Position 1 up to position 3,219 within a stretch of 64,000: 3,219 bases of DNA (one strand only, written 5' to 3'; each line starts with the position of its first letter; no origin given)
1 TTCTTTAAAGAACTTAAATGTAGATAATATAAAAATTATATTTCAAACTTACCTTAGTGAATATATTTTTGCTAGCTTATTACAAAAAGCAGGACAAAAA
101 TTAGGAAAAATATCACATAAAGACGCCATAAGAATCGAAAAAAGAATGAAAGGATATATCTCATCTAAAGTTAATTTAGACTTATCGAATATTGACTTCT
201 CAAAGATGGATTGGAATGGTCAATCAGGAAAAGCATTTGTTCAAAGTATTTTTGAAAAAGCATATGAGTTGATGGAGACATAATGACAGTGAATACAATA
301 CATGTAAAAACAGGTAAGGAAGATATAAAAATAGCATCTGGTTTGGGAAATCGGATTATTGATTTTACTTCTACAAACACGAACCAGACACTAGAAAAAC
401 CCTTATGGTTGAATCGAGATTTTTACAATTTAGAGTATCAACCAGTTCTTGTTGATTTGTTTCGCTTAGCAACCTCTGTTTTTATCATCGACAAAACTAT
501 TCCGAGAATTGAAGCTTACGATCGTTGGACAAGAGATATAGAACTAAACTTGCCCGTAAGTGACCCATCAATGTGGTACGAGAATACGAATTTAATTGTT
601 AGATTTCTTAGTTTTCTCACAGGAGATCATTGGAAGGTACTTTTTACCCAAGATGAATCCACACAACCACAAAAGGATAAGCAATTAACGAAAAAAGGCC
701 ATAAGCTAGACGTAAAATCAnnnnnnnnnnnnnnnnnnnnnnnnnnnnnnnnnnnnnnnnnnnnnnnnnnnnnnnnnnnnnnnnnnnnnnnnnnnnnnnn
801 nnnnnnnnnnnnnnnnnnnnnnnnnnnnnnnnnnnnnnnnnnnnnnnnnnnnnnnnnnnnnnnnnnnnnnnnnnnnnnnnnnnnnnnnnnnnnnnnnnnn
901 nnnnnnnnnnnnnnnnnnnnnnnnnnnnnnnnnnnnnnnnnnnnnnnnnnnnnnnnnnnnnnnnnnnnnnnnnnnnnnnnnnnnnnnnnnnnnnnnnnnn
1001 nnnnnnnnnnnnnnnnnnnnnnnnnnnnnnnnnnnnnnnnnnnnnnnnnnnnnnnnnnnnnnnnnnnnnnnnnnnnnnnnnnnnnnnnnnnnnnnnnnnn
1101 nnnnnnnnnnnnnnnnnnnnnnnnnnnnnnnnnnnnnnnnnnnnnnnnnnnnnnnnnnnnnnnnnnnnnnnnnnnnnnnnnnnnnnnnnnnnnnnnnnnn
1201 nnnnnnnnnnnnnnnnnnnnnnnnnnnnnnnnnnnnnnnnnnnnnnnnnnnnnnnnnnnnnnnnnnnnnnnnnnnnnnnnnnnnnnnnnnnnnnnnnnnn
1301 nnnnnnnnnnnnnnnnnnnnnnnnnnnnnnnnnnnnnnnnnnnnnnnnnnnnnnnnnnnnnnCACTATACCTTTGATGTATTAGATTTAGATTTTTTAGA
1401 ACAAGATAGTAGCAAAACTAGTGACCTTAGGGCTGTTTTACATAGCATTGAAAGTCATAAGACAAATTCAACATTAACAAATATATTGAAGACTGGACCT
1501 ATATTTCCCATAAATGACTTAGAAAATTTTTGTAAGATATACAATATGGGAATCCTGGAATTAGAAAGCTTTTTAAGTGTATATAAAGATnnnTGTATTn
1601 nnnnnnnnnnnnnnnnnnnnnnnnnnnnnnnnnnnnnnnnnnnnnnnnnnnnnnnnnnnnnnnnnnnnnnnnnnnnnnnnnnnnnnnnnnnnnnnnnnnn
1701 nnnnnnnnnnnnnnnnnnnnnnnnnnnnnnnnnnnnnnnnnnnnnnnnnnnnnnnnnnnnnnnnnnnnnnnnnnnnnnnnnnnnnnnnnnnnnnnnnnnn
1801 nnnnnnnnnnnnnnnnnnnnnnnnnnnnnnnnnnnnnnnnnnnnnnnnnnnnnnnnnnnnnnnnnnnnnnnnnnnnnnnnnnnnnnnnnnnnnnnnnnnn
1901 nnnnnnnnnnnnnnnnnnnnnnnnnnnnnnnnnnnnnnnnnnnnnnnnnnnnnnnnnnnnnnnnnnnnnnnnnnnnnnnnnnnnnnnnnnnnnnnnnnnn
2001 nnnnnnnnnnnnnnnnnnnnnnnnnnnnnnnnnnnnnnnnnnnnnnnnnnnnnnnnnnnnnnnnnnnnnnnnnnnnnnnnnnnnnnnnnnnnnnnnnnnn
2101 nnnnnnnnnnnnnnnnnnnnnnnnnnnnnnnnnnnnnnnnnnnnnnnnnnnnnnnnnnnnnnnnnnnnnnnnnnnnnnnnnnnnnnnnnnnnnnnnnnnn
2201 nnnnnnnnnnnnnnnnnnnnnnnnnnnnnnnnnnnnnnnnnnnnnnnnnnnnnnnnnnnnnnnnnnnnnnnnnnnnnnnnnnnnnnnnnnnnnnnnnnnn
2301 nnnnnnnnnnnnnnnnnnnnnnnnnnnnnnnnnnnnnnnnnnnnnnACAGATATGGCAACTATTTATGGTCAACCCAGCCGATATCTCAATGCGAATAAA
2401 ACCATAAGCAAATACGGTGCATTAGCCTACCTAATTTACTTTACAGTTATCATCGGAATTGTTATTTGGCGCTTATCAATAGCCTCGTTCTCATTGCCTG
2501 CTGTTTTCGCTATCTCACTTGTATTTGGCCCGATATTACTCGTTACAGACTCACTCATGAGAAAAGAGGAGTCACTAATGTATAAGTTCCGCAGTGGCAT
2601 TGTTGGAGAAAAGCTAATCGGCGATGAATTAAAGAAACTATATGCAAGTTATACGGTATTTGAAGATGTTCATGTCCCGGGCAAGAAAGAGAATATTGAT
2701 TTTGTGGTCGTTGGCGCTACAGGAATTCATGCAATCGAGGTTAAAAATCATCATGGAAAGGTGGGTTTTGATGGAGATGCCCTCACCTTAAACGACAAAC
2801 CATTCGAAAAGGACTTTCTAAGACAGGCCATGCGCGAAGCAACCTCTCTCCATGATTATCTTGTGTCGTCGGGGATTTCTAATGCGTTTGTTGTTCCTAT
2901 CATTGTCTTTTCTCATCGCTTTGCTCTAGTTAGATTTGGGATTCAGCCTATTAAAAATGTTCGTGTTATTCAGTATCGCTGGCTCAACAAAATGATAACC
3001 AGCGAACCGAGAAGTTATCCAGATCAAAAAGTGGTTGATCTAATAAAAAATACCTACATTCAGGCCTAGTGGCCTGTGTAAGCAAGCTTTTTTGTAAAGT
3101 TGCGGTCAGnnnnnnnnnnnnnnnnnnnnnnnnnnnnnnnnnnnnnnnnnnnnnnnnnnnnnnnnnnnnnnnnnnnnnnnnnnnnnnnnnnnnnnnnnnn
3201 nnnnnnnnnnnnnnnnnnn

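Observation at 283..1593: QueC-like enzyme with a roughly 140-aa N-terminal extension and retained zinc cysteine cluster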

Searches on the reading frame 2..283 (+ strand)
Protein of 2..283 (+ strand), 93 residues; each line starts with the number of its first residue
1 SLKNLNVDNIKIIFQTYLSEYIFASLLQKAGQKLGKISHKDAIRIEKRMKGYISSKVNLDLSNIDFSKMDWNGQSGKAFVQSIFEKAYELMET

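Call 3: search_protein_families(library=padloc, proteins=[window:2-283:+], max_evalue=0.01)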
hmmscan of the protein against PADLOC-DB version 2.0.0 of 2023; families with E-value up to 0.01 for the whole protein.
window:2-283:+ (93 aa): 2 families
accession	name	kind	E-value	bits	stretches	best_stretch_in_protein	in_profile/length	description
PDLC02213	QatB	-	4.5e-07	28.1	1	2-93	193-286/294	-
PDLC02211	QatB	-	3.7e-05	21.7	1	2-92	92-184/191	-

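Call 4: search_protein_families(library=pfam, proteins=[window:2-283:+], max_evalue=0.01)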
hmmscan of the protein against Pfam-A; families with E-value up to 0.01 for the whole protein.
window:2-283:+ (93 aa): 0 families

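Call 5: search_protein_families(library=ncbifam, proteins=[window:2-283:+], max_evalue=0.01)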
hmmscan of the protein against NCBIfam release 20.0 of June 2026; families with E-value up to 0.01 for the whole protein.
window:2-283:+ (93 aa): 1 family
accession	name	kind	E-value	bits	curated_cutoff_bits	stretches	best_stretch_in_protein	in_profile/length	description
NF041924.1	QatB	equivalog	7.5e-12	45.6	100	1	2-88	91-179/179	Qat anti-phage system associated protein QatB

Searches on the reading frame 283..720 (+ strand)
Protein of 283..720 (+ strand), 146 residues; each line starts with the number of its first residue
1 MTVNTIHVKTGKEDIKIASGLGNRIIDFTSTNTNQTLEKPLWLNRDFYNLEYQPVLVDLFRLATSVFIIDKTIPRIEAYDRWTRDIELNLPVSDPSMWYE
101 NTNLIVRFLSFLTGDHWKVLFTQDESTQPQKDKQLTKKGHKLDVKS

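Call 55: predict_structure(alignment_id=A2)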
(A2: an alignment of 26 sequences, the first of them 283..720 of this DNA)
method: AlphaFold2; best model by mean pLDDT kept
length: 146 residues; sequences in the alignment: 26
mean_pLDDT: 87.4   pTM: 0.83
mean pLDDT of the five models: 87.4, 87.3, 87.0, 86.4, 86.2
residues with pLDDT >= 90: 93; 70-90: 35; 50-70: 14; < 50: 4
segments of 3 or more residues with pLDDT < 50: 19-21
pLDDT, mean of each block of 10 residues (from residue 1): 88 61 77 70 93 94 96 89 93 97 98 96 90 91 73
secondary structure, 60 per line:
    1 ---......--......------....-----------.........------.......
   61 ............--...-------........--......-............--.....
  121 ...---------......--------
elements in order: E4-9 H12-17 E24-27 H39-47 H54-72 E85-92 H95-100 H102-113 E116-123 H133-138

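Call 58: fold_search(model_id=the predicted structure, library=pdb)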
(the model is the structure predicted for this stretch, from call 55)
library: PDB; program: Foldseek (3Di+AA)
matches with E <= 10: 384; with E <= 0.001: 2
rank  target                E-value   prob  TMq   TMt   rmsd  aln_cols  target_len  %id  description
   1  9y02_B                1.2e-07  1.00  0.67  0.25   3.6       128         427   27  QatB-QatC complex in qatABCD anti-phage defense with ATP (released 2025-10-01)
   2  9y01_B                4.8e-07  1.00  0.70  0.26   5.5       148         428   24  QatB-QatC complex in qatABCD anti-phage defense (released 2025-10-01)
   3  3lyh_B                2.0e-01  0.44  0.30  0.34   8.0       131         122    8  Crystal structure of Putative cobalamin (vitamin B12) biosynthesis CbiX protein (YP_958415.1) from Marinobacter aquaeo (released 2010-04-07)
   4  2b99_B                2.6e-01  0.21  0.28  0.29  10.3       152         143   10  Crystal Structure of an archaeal pentameric riboflavin synthase Complex with a Substrate analog inhibitor (released 2005-11-08)
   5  7rll_B                2.7e-01  0.18  0.30  0.26  12.7       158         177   13  Crystal structure of ARF3 from Candida albicans in complex with guanosine-3'-monophosphate-5'-diphosphate (released 2021-08-11)
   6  2b98_B                2.9e-01  0.23  0.30  0.30  10.4       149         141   10  Crystal Structure of an archaeal pentameric riboflavin synthase (released 2005-11-08)
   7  7old_SH               3.7e-01  0.23  0.23  0.18  13.4        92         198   14  Thermophilic eukaryotic 80S ribosome at pe/E (TI)-POST state (released 2022-01-26)
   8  2b99_A                4.0e-01  0.16  0.27  0.27  10.5       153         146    8  Crystal Structure of an archaeal pentameric riboflavin synthase Complex with a Substrate analog inhibitor (released 2005-11-08)
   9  2bo4_A                4.5e-01  0.21  0.21  0.10   6.9        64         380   14  Dissection of mannosylglycerate synthase: an archetypal mannosyltransferase (released 2005-06-06)
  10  4bts_A3               5.7e-01  0.51  0.24  0.18   5.0        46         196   17  THE CRYSTAL STRUCTURE OF THE EUKARYOTIC 40S RIBOSOMAL SUBUNIT IN COMPLEX WITH EIF1 AND EIF1A (released 2013-07-17)
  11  2b98_D                5.7e-01  0.13  0.27  0.27  10.8       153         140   10  Crystal Structure of an archaeal pentameric riboflavin synthase (released 2005-11-08)
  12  7olc_SH               6.1e-01  0.20  0.24  0.18  13.4        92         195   14  Thermophilic eukaryotic 80S ribosome at idle POST state (released 2022-01-26)
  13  2xzd_C                6.5e-01  0.08  0.24  0.25  10.1       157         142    8  Caspase-3 in Complex with an Inhibitory DARPin-3.4 (released 2011-12-14)
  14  9fy1_c                6.9e-01  0.35  0.27  0.20  13.7        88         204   12  Structure of CliM-stalled Bacillus subtilis 70S ribosome with release factor bound in the A-site (released 2026-01-14)
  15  4tld_E                6.9e-01  0.15  0.30  0.23   7.0       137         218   13  Crystal structure of N-terminal C1 domain of KaiC (released 2015-07-01)
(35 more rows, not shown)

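Call 63: fold_search(model_id=the predicted structure, library=viral)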
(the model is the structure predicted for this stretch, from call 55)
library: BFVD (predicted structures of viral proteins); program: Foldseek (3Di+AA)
matches with E <= 10: 239; with E <= 0.001: 0
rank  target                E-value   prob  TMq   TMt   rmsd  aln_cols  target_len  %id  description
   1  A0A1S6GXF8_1          1.0e-01  0.47  0.35  0.06   8.9       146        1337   10  Replicase polyprotein 1ab [yellow head virus type 8]
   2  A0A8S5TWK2            3.3e-01  0.15  0.25  0.14  11.0       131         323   15  DNA TRANSLOCASE FTSK [Siphoviridae sp. ctcx61]
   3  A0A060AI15            3.9e-01  0.09  0.24  0.25  11.8       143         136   12  (no name in the UniProt tables at hand)
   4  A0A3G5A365            4.2e-01  0.20  0.28  0.29   9.7       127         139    8  Ribose-phosphate pyrophosphokinase (Fragment) [Harvfovirus sp.]
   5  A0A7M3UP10            4.2e-01  0.12  0.21  0.18  10.9       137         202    9  Uncharacterized protein [Pyramimonas orientalis virus]
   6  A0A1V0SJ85            5.0e-01  0.08  0.23  0.18  15.2       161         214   10  Alpha/beta hydrolase [Klosneuvirus KNV1]
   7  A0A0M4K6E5            5.4e-01  0.28  0.34  0.21   6.0       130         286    8  (no name in the UniProt tables at hand)
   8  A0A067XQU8            5.4e-01  0.16  0.31  0.20  10.3       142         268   13  (no name in the UniProt tables at hand)
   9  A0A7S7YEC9            6.5e-01  0.16  0.27  0.12   7.4       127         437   12  VV A32-like virion packaging ATPase [Medusavirus stheno T3]
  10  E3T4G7                8.3e-01  0.10  0.33  0.07  16.3       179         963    8  Hedgehog/Intein (Hint) domain-containing protein [Cafeteria roenbergensis virus (strain BV-PW1)]
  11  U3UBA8                8.8e-01  0.08  0.23  0.31  10.3       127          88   11  Conserved hypothetical pox protein [Squirrelpox virus]
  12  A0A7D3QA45            9.4e-01  0.06  0.20  0.07  18.0       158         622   11  (no name in the UniProt tables at hand)
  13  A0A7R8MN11            1.0e+00  0.13  0.33  0.39   9.1       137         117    9  Cyclic-phosphate processing Receiver domain-containing protein [Klebsiella phage vB_KvM-Eowyn]
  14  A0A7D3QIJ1            1.0e+00  0.13  0.28  0.12   8.8       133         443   12  (no name in the UniProt tables at hand)
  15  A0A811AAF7            1.1e+00  0.12  0.30  0.20   8.5       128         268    7  (no name in the UniProt tables at hand)
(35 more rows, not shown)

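Call 64: search_protein_families(library=pfam, proteins=[window:283-720:+], max_evalue=10)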
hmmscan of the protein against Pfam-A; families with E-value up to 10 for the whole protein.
window:283-720:+ (146 aa): 0 families

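Call 70: search_protein_representatives(alignment_id=A2)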
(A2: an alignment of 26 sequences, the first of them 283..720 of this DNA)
Query: 26 sequences, 148 profile positions. Proteins with E-value up to 0.001 (for the whole library): 3124; up to 1e-10: 1143; up to 1e-30: 61. The best 150 are listed.
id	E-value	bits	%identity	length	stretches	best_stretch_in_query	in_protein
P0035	4.3e-47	175.7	-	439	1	1-147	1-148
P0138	4.2e-44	165.9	-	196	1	1-145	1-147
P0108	2.6e-43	163.4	-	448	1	1-146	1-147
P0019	3.4e-42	159.7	-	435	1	5-147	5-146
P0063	5.2e-42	159.1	-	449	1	1-147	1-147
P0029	1.2e-41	158.0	-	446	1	1-144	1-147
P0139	2.1e-40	153.9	-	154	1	1-146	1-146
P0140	4.7e-39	149.6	-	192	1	1-143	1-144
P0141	1.7e-38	147.8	-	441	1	1-136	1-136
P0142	2.0e-38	147.5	-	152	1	1-141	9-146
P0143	3.2e-38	146.9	-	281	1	1-137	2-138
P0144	4.0e-38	146.5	-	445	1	1-137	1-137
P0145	5.4e-38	146.1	-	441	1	1-133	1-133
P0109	6.9e-38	145.8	-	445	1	1-145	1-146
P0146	1.4e-37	144.8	-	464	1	1-144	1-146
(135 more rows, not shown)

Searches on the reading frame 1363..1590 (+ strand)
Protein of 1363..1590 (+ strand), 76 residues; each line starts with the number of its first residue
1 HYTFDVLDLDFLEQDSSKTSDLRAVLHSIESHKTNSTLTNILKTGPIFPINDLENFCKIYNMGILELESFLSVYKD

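Call 64: search_protein_families(library=pfam, proteins=[window:1363-1590:+], max_evalue=10)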
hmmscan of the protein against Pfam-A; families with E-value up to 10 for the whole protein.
window:1363-1590:+ (76 aa): 3 families
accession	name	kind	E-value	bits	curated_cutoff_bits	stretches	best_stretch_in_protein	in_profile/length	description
PF12632.12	Vezatin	-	0.062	13.2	22.3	1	16-68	107-159/282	Mysoin-binding motif of peroxisomes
PF07789.17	DUF1627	-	0.14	12.4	28.1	1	13-56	2-45/155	Protein of unknown function (DUF1627)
PF19969.4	VMAP-M8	-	0.15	13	27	1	5-49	2-42/97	vWA-MoxR associated protein middle region (VMAP-M) 8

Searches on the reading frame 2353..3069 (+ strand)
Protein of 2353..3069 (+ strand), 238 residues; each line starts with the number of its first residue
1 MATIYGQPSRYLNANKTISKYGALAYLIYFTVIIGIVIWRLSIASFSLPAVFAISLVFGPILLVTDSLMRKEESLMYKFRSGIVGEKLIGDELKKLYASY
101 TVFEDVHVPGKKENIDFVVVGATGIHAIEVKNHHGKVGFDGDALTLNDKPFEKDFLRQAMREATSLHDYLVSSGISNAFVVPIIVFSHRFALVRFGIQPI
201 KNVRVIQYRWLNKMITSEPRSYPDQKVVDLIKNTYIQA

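Call 3: search_protein_families(library=padloc, proteins=[window:2353-3069:+], max_evalue=0.01)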
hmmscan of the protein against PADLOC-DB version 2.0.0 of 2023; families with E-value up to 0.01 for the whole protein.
window:2353-3069:+ (238 aa): 2 families
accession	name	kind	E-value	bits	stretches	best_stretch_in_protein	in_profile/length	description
PDLC02512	PglW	-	5.9e-06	22.4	1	97-194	34-139/1403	PglW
PDLC03921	MkoA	-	0.0061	12.2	1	89-171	21-103/1607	-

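Call 4: search_protein_families(library=pfam, proteins=[window:2353-3069:+], max_evalue=0.01)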
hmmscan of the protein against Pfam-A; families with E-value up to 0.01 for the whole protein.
window:2353-3069:+ (238 aa): 1 family
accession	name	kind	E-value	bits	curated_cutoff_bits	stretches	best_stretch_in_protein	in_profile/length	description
PF08378.17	NERD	-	3.8e-15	56.8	22.1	1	82-187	2-111/111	Nuclease-related domain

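Call 5: search_protein_families(library=ncbifam, proteins=[window:2353-3069:+], max_evalue=0.01)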
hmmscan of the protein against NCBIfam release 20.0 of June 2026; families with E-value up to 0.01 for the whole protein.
window:2353-3069:+ (238 aa): 2 families
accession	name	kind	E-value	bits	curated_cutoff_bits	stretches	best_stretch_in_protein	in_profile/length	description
NF047741.1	antiphage_MADS6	equivalog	1.4e-06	27.1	460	1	86-191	15-126/612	methylation-associated defense system protein kinase MAD6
NF033442.0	BREX_PglW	equivalog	0.0024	15.6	990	1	97-148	31-82/1391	BREX system serine/threonine kinase PglW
